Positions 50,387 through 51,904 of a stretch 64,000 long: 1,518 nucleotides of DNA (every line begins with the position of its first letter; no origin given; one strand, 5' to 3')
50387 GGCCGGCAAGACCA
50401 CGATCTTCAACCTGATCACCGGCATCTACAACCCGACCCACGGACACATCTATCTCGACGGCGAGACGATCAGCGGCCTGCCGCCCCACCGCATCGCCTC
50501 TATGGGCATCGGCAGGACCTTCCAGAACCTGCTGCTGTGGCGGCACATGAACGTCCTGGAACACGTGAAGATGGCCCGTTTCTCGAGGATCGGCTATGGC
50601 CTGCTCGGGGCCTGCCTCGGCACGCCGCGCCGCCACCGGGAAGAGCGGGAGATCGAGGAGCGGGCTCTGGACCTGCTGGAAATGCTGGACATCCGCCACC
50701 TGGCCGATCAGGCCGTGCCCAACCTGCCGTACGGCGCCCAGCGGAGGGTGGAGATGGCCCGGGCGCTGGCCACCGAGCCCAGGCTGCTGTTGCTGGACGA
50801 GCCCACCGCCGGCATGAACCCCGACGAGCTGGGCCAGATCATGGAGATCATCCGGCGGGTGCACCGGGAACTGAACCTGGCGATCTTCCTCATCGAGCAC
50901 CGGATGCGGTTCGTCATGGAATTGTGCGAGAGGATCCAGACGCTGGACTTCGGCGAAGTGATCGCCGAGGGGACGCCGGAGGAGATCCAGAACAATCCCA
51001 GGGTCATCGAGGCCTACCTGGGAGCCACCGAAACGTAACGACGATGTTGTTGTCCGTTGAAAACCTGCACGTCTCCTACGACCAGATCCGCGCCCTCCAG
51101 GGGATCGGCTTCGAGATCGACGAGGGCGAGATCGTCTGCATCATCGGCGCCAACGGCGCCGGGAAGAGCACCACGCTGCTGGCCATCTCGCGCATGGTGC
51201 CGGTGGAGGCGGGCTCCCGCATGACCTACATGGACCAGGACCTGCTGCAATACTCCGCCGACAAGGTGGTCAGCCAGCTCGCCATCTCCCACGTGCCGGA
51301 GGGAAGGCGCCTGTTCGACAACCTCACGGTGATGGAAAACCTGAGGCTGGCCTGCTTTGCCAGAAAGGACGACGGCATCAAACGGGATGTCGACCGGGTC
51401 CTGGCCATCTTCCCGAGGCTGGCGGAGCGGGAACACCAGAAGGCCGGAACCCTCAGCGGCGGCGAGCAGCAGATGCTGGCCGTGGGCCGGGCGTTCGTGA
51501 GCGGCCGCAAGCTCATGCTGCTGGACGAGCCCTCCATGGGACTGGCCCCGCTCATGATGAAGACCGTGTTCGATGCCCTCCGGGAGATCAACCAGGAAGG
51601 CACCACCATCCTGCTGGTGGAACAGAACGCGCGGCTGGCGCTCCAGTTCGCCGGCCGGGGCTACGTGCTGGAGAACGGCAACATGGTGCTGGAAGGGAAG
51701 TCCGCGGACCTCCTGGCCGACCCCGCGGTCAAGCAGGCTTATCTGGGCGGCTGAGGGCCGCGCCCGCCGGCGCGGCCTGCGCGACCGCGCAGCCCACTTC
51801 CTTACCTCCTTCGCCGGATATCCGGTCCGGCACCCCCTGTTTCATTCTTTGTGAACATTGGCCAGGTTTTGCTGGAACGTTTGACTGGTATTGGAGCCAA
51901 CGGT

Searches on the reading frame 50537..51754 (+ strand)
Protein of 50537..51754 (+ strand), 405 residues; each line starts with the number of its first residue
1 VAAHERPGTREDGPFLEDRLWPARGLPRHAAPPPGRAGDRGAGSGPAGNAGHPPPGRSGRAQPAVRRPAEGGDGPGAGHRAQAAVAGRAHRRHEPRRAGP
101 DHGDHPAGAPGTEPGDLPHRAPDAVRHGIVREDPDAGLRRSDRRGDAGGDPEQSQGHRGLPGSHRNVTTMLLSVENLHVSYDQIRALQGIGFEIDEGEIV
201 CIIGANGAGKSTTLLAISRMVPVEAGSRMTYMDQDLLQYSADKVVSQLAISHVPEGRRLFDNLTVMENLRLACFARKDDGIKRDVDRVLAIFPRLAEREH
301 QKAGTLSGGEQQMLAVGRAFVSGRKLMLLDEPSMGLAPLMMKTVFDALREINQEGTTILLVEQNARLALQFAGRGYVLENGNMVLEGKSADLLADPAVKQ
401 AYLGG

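Call 86: search_protein_families(library=pfam, proteins=[window:50537-51754:+], max_evalue=0.001)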
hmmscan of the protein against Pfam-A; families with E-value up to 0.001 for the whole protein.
window:50537-51754:+ (405 aa): 3 families
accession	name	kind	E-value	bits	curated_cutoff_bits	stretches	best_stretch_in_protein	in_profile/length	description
PF00005.33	ABC_tran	-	4.9e-24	85.9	25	1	187-333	1-136/137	ABC transporter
PF13304.12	AAA_21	-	7.3e-10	39.8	27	1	303-360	235-295/304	AAA domain, putative AbiEii toxin, Type IV TA system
PF12399.14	BCA_ABC_TP_C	-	0.0003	20.7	25.5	1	386-405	5-24/27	Branched-chain amino acid ATP-binding cassette transporter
